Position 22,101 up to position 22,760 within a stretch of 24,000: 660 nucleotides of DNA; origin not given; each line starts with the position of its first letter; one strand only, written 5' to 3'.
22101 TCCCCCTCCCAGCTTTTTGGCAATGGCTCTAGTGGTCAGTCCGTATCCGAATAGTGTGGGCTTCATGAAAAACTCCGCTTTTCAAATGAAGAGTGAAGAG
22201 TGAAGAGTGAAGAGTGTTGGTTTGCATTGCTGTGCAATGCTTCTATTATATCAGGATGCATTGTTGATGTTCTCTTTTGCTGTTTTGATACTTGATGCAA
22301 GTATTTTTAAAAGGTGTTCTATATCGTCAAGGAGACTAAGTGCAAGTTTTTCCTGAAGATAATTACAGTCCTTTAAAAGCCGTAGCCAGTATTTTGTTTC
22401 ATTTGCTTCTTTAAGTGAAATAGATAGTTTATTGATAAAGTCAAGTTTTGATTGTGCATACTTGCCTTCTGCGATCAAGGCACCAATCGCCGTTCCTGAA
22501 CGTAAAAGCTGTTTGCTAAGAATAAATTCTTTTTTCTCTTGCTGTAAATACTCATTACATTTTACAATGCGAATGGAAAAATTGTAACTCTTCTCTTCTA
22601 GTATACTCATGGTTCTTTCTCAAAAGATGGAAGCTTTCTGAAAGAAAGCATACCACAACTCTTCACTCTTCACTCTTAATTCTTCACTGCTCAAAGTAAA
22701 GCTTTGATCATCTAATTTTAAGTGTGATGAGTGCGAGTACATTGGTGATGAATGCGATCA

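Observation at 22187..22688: Cassette 3 splits the cell-wall mraY-murD junction; (GAAGAGT)n arms plus nested hairpins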

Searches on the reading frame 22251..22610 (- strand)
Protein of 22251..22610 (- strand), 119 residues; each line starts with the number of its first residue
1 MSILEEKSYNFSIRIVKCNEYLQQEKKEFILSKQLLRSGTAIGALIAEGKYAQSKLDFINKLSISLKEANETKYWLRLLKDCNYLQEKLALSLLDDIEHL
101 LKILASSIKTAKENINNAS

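Call 6: search_protein_families(library=pfam, proteins=[window:22251-22610:-], max_evalue=0.01)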
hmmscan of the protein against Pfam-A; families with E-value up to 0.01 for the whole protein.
window:22251-22610:- (119 aa): 1 family
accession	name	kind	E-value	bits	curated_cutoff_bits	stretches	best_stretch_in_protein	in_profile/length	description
PF05635.17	23S_rRNA_IVP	-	7.2e-27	94.1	33.8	1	6-105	7-105/106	23S rRNA-intervening sequence protein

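Call 26: find_homologous_proteins(query=window:22251-22610:-)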
Query window:22251-22610:- (119 aa): 7997 proteins with E <= 0.001 among 8000 candidates; the best 120 are listed.
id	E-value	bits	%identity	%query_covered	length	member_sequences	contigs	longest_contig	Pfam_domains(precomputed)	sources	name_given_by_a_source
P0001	1.4e-66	239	100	100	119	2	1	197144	PF05635.18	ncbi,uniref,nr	ncbi:four helix bundle protein [Sulfurovum riftiae]|uniref:Four helix bundle protein n=1 Tax=Sulfuro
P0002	5.8e-59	214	89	98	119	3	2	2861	PF05635.18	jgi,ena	-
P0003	7.2e-59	214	90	98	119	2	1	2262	PF05635.18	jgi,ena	-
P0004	3.3e-58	212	91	97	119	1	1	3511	PF05635.18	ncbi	-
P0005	9.8e-58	211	90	96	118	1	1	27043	PF05635.18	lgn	-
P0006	4.1e-57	209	90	96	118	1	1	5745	PF05635.18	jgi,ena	-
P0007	9.0e-57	207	85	98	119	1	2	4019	PF05635.18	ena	-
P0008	1.3e-56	207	89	96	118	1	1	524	PF05635.18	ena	-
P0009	1.5e-56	207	89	96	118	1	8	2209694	PF05635.18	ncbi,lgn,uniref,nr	ncbi:four helix bundle protein [Sulfurovum sp. ST-21]|uniref:Four helix bundle protein n=1 Tax=Sulfu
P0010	1.8e-56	206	89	96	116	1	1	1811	PF05635.18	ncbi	-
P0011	2.1e-56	206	89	96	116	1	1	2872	PF05635.18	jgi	-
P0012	7.6e-56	204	88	96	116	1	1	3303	PF05635.18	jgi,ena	-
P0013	1.0e-55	204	84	97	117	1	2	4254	PF05635.18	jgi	-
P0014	1.1e-55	204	85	98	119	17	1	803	PF05635.18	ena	-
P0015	1.2e-55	204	88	96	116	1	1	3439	PF05635.18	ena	-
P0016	2.1e-55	203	86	96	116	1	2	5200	PF05635.18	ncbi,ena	-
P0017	4.0e-55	202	84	98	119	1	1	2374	PF05635.18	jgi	-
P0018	4.6e-55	202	85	96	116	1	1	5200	PF05635.18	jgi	-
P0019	6.1e-55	202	83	97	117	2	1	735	PF05635.18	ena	-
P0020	7.6e-55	201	82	98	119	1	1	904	PF05635.18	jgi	jgi:four helix bundle protein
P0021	1.1e-54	201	85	97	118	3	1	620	PF05635.18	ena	-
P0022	1.3e-54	200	85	97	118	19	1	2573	PF05635.18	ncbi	-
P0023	4.9e-54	199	78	98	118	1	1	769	PF05635.18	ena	-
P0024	5.2e-54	199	83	98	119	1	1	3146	PF05635.18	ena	-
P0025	5.7e-54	198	78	100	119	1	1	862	PF05635.18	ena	-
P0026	6.0e-54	198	83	97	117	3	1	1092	PF05635.18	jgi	-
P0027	9.1e-54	198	84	96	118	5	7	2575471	PF05635.18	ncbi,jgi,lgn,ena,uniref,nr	ncbi:MAG: four helix bundle protein [Campylobacterales bacterium]|jgi:four helix bundle protein|unir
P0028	1.2e-53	197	82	98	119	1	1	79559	PF05635.18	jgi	-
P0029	1.2e-53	197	81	96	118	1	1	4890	PF05635.18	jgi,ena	-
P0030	1.2e-53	197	82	97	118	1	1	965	PF05635.18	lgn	-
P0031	1.7e-53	197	82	96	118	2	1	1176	PF05635.18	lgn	-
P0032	1.8e-53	197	82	96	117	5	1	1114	PF05635.18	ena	-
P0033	2.3e-53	197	81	98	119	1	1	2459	PF05635.18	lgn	-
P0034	2.4e-53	196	82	96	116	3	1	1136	PF05635.18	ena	-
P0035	2.4e-53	196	82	96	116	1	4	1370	PF05635.18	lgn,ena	-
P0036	3.0e-53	196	81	100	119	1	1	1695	PF05635.18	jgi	-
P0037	4.5e-53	196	81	98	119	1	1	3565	PF05635.18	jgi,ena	-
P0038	4.7e-53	195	84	98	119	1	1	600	PF05635.18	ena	-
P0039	4.8e-53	195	78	98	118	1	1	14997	PF05635.18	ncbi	-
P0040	5.4e-53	195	82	96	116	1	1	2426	PF05635.18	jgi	-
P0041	5.5e-53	195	79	97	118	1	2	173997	PF05635.18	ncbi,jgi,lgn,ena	-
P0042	6.4e-53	195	82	96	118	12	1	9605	PF05635.18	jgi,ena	-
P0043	7.5e-53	195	79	96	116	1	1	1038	PF05635.18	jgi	-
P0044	9.0e-53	195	82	96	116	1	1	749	PF05635.18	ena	-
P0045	9.7e-53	194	81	97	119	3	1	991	PF05635.18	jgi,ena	-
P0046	9.7e-53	194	81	96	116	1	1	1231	PF05635.18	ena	-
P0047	1.5e-52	194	79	98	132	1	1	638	PF05635.18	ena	-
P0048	2.0e-52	193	77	100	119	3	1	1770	PF05635.18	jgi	jgi:four helix bundle protein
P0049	2.9e-52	193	83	96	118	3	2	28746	PF05635.18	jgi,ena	-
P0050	3.0e-52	193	82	96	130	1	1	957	PF05635.18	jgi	-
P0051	3.3e-52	193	82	99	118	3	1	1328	PF05635.18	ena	-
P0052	5.2e-52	192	78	98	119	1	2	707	PF05635.18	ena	-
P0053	1.1e-51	191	79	97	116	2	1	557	PF05635.18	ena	-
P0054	1.6e-51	191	78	98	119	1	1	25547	PF05635.18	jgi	-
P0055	2.0e-51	190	79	97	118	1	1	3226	PF05635.18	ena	-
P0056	2.2e-51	190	80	97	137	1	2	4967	PF05635.18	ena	-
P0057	2.6e-51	190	82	96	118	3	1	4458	PF05635.18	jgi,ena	-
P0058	1.0e-50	188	80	97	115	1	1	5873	PF05635.18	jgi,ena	jgi:four helix bundle protein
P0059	1.2e-50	188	75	97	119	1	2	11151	PF05635.18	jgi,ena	-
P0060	2.2e-50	187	79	97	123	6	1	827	PF05635.18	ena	-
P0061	2.3e-50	187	76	97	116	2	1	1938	PF05635.18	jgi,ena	-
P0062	3.2e-50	186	79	97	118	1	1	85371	PF05635.18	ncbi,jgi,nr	ncbi:MAG: hypothetical protein P794_06960 [Epsilonproteobacteria bacterium (ex Lamellibrachia satsum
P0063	1.9e-49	184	78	96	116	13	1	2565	PF05635.18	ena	-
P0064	2.5e-49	184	77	97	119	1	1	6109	PF05635.18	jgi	-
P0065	4.1e-49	183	79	94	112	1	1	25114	PF05635.18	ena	-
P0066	5.0e-49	183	76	97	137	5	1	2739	PF05635.18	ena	-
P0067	6.9e-49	182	81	88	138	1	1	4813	PF05635.18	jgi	-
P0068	7.8e-49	182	74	97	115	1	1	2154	PF05635.18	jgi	-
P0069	1.0e-48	182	78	97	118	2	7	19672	PF05635.18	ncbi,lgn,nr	ncbi:MAG: four helix bundle protein [Campylobacterales bacterium]|nr:four helix bundle protein [Camp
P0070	1.1e-48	181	75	98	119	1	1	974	PF05635.18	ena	-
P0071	3.6e-48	180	78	96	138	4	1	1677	PF05635.18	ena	-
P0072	1.5e-47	178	81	94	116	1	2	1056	PF05635.18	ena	-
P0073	1.7e-47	178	74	97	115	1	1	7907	PF05635.18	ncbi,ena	-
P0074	2.1e-47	177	78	96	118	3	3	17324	PF05635.18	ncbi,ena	-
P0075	4.1e-47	176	74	97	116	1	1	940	PF05635.18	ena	-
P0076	4.4e-47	176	71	97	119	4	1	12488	PF05635.18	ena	-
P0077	7.4e-47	176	75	96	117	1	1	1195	PF05635.18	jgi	-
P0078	7.5e-47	176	68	100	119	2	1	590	PF05635.18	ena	-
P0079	1.4e-46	175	73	98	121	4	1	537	PF05635.18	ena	-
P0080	1.7e-46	174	74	96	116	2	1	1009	PF05635.18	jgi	jgi:four helix bundle protein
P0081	2.9e-46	174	74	97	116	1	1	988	PF05635.18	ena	-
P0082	6.7e-46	173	71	97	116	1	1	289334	PF05635.18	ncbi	-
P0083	1.0e-45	172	73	96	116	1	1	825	PF05635.18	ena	-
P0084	1.9e-45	171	73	97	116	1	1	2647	PF05635.18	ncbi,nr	ncbi:MAG: four helix bundle protein [Sulfurovum sp.]|nr:four helix bundle protein [Sulfurovum sp.]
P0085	2.1e-45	171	72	95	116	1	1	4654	PF05635.18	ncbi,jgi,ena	-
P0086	2.1e-45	171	72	96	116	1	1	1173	PF05635.18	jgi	-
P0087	2.8e-45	171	71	96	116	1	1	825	PF05635.18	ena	-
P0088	2.8e-45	170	71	96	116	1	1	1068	PF05635.18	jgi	-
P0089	3.6e-45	170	71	97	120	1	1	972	PF05635.18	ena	-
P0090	5.0e-45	170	72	97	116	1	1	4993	PF05635.18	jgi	-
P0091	2.5e-44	167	68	97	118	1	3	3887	PF05635.18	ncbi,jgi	jgi:four helix bundle protein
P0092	2.5e-44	167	73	95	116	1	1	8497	PF05635.18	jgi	-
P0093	2.9e-44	167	72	95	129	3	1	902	PF05635.18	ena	-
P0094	3.5e-44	167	71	97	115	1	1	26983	PF05635.18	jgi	jgi:four helix bundle protein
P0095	4.0e-44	167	71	95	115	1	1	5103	PF05635.18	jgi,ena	-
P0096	4.1e-44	167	71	97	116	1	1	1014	PF05635.18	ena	-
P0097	4.4e-44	167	71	96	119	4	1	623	PF05635.18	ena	-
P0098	5.2e-44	166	67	97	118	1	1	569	PF05635.18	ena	-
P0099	5.3e-44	166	72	94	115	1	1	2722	PF05635.18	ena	-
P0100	5.5e-44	166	72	97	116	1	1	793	PF05635.18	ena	-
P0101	8.2e-44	166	65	100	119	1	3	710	PF05635.18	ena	-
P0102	1.2e-43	165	68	97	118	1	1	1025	PF05635.18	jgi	jgi:four helix bundle protein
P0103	1.3e-43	165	69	98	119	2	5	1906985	PF05635.18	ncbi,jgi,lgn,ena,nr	ncbi:MAG TPA: four helix bundle protein [Sulfurovum sp. UBA12169]|nr:four helix bundle protein [Sulf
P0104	2.3e-43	164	67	98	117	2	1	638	PF05635.18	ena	-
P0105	3.0e-43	164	67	97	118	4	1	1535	PF05635.18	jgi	-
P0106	3.5e-43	164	67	97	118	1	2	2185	PF05635.18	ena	-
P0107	4.0e-43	164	69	98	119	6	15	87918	PF05635.18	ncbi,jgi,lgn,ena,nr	ncbi:MAG: four helix bundle protein [Sulfurovum sp.]|jgi:four helix bundle protein|nr:four helix bun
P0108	4.5e-43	163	67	97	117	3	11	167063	PF05635.18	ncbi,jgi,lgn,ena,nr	ncbi:MAG TPA: four helix bundle protein [Sulfurovum sp.]|jgi:four helix bundle protein|nr:MAG: four 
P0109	4.5e-43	163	71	94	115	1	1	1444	PF05635.18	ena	-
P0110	7.4e-43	163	67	96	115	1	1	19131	PF05635.18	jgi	-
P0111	1.0e-42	162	68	98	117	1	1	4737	PF05635.18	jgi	-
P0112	1.1e-42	162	70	97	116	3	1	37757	PF05635.18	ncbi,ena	-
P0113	1.4e-42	162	66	98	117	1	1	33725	PF05635.18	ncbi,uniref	ncbi:MAG TPA: four helix bundle protein [Sulfurovum sp.]|uniref:four helix bundle protein n=1 Tax=Su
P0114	1.5e-42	162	70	97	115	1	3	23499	PF05635.18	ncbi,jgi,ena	jgi:four helix bundle protein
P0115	1.7e-42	162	69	97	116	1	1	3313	PF05635.18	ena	-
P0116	2.2e-42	161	68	95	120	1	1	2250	PF05635.18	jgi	-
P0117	2.5e-42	161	64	98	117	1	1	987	PF05635.18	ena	-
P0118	2.5e-42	161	66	97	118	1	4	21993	PF05635.18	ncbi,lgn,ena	-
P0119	2.7e-42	161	70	96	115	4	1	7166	PF05635.18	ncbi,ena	-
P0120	3.1e-42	161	68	98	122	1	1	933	PF05635.18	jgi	-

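Call 27: find_encoding_contigs(protein=P0009, flank=3000, max_places=4)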
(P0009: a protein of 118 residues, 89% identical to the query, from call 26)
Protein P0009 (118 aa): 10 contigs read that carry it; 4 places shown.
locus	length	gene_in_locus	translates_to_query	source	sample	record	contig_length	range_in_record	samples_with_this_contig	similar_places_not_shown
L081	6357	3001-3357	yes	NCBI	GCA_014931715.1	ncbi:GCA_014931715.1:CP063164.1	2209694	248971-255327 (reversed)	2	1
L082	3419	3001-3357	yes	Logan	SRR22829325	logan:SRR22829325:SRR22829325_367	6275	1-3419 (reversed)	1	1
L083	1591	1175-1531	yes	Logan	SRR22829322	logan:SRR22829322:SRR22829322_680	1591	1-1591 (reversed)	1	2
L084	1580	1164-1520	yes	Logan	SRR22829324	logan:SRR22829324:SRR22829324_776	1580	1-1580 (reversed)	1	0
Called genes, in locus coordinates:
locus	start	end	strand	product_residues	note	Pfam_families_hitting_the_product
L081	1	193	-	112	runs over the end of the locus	PF05099:TerB (faint)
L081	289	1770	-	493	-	PF01676:Metalloenzyme, PF06415:iPGM_N, PF01663:Phosphodiest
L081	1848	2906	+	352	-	PF00953:Glycos_transf_4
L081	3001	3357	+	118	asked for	PF05635:23S_rRNA_IVP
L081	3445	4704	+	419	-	PF08245:Mur_ligase_M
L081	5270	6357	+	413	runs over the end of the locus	-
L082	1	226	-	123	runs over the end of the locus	-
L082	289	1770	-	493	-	PF01676:Metalloenzyme, PF06415:iPGM_N, PF01663:Phosphodiest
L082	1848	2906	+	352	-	PF00953:Glycos_transf_4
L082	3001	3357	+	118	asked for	PF05635:23S_rRNA_IVP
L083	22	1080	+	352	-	PF00953:Glycos_transf_4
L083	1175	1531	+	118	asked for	PF05635:23S_rRNA_IVP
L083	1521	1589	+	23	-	?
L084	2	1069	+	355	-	?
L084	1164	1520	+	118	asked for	PF05635:23S_rRNA_IVP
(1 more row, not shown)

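Call 28: find_encoding_contigs(protein=P0027, flank=3000, max_places=4)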
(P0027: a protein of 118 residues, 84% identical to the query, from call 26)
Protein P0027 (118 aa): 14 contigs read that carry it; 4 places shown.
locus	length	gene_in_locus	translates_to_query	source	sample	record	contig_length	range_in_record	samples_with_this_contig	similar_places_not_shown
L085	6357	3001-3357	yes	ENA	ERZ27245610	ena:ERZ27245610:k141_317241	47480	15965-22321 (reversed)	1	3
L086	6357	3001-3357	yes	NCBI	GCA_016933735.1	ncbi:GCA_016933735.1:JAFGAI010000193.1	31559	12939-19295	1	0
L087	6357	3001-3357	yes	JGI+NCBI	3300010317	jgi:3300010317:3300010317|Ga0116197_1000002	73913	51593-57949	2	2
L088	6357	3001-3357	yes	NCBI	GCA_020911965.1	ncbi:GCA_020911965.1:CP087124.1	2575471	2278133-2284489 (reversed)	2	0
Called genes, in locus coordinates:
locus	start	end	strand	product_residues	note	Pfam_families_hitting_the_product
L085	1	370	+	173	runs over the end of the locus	PF07963:N_methyl (weak)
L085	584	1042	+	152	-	PF07963:N_methyl (weak)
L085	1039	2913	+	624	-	PF17764:PriA_3primeBD, PF00270:DEAD, PF04851:ResIII, PF18319:Zn_ribbon_PriA, PF00271:Helicase_C (weak), PF18074:PriA_C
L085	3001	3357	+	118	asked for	PF05635:23S_rRNA_IVP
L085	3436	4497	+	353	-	PF04551:GcpE, PF26540:GcpE_C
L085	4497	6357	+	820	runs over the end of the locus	PF00772:DnaB, PF03796:DnaB_C, PF05203:Hom_end_hint, PF05204:Hom_end, PF14528:LAGLIDADG_3 (weak), PF03796:DnaB_C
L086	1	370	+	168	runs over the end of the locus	PF07963:N_methyl (weak)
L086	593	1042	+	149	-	PF07963:N_methyl (weak)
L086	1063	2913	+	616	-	PF17764:PriA_3primeBD, PF04851:ResIII, PF00270:DEAD, PF18319:Zn_ribbon_PriA, PF00271:Helicase_C (weak), PF18074:PriA_C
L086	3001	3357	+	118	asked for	PF05635:23S_rRNA_IVP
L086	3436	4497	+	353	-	PF04551:GcpE, PF26540:GcpE_C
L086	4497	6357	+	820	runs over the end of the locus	PF00772:DnaB, PF03796:DnaB_C, PF05203:Hom_end_hint, PF05204:Hom_end, PF14528:LAGLIDADG_3 (weak), PF03796:DnaB_C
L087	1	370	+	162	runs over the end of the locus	-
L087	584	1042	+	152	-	PF07963:N_methyl (weak)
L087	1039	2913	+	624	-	PF17764:PriA_3primeBD, PF00270:DEAD, PF04851:ResIII, PF18319:Zn_ribbon_PriA, PF00271:Helicase_C (weak), PF18074:PriA_C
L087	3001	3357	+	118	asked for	PF05635:23S_rRNA_IVP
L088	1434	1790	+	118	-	PF05635:23S_rRNA_IVP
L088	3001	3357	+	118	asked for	PF05635:23S_rRNA_IVP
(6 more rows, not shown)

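Call 33: find_related_loci(query=A1, collection=metagenome_contigs, flank=2500)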
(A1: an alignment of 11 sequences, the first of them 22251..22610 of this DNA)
Query A1 (119 aa) in metagenome_contigs; peptide patterns used: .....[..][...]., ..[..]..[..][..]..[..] (x = any residue, [..] = any of these).
600 stretches matched a pattern (row limit reached: there are more); 542 encode a relative of the query (tblastn E <= 1e-3); the best 80 are kept; 80 distinct loci.
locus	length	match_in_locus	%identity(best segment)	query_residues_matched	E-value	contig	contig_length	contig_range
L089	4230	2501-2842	83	1-114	4e-59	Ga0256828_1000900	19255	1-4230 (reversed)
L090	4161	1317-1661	72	1-115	2e-52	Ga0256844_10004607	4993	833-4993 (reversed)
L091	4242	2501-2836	63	3-114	9e-44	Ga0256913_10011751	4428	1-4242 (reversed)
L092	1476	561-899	64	2-114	6e-44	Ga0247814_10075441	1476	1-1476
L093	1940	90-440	61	1-117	2e-43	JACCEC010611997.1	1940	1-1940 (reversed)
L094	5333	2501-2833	67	2-112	2e-42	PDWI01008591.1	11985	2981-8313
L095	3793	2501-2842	60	2-115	9e-42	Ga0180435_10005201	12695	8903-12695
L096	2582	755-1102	60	2-117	9e-42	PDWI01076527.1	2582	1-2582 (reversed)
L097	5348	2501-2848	61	2-117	5e-42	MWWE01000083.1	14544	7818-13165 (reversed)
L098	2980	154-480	60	4-112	2e-41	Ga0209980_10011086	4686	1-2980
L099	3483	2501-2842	56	3-116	1e-41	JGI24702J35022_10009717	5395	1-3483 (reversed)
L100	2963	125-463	61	2-114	2e-41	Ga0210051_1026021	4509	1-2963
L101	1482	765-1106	59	2-115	1e-41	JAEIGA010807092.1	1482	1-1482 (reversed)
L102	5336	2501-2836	62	4-115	1e-40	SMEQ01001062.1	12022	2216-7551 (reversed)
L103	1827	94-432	58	2-114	5e-41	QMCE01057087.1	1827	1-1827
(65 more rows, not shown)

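Call 34: search_solved_structures(query=A1, max_evalue=0.01)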
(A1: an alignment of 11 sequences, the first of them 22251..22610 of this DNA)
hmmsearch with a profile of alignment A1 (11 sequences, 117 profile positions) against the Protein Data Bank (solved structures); distinct sequences matched with E-value up to 0.01: 1.
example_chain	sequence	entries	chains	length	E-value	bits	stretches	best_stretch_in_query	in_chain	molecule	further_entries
2rld_A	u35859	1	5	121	1.8e-44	153.6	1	2-114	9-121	Uncharacterized protein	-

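Call 47: search_protein_families(library=ncbifam, proteins=[window:22251-22610:-], max_evalue=0.001)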
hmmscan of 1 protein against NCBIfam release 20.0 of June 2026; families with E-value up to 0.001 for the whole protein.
window:22251-22610:- (119 aa): 3 families
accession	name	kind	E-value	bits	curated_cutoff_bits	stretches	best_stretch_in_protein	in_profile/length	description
TIGR02436.1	TIGR02436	subfamily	2.9e-29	101.5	24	1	5-112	2-109/109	four helix bundle protein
NF008912.0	PRK12275.1-6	subfamily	2.3e-10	40.5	124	1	7-115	11-115/117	hypothetical protein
NF008911.0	PRK12275.1-2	subfamily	5.7e-08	33.3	137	1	9-113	14-117/118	hypothetical protein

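Call 48: find_encoding_contigs(protein=P0107, flank=2000, max_places=8)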
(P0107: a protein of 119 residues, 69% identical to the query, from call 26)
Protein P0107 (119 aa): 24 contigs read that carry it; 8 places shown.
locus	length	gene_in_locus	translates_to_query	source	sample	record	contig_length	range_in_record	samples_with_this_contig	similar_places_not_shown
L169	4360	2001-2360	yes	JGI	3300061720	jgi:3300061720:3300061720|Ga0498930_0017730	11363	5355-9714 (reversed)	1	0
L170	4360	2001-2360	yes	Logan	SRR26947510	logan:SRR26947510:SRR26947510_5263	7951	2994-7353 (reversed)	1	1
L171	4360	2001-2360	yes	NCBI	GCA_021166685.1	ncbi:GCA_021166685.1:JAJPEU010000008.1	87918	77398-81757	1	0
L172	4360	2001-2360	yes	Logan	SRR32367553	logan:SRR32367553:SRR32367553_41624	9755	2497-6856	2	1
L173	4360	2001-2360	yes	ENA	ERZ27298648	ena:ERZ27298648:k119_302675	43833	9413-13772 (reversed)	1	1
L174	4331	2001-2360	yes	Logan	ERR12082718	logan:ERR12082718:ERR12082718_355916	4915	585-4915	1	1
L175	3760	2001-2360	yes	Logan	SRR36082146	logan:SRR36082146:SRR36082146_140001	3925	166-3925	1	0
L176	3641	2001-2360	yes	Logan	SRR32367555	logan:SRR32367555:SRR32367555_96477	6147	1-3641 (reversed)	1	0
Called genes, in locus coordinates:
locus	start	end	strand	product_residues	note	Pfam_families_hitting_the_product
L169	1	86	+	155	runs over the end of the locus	-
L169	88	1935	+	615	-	PF17764:PriA_3primeBD, PF00270:DEAD, PF04851:ResIII, PF18319:Zn_ribbon_PriA, PF00271:Helicase_C (weak), PF18074:PriA_C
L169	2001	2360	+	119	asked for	PF05635:23S_rRNA_IVP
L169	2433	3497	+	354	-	PF04551:GcpE, PF26540:GcpE_C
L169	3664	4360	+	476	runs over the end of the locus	PF00772:DnaB, PF13481:AAA_25, PF03796:DnaB_C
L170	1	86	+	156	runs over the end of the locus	-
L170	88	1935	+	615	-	PF17764:PriA_3primeBD, PF00270:DEAD, PF04851:ResIII, PF18319:Zn_ribbon_PriA, PF00271:Helicase_C (weak), PF18074:PriA_C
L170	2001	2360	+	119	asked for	PF05635:23S_rRNA_IVP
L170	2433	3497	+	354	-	PF04551:GcpE, PF26540:GcpE_C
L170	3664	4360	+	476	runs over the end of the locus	PF00772:DnaB, PF13481:AAA_25, PF03796:DnaB_C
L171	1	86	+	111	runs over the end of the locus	-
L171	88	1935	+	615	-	PF17764:PriA_3primeBD, PF00270:DEAD, PF04851:ResIII, PF18319:Zn_ribbon_PriA, PF00271:Helicase_C (weak), PF18074:PriA_C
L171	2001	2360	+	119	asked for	PF05635:23S_rRNA_IVP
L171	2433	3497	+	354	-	PF04551:GcpE, PF26540:GcpE_C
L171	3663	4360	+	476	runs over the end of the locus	PF00772:DnaB, PF13481:AAA_25, PF03796:DnaB_C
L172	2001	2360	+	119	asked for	PF05635:23S_rRNA_IVP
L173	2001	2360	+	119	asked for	PF05635:23S_rRNA_IVP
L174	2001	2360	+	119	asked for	PF05635:23S_rRNA_IVP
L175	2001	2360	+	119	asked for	PF05635:23S_rRNA_IVP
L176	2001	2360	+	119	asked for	PF05635:23S_rRNA_IVP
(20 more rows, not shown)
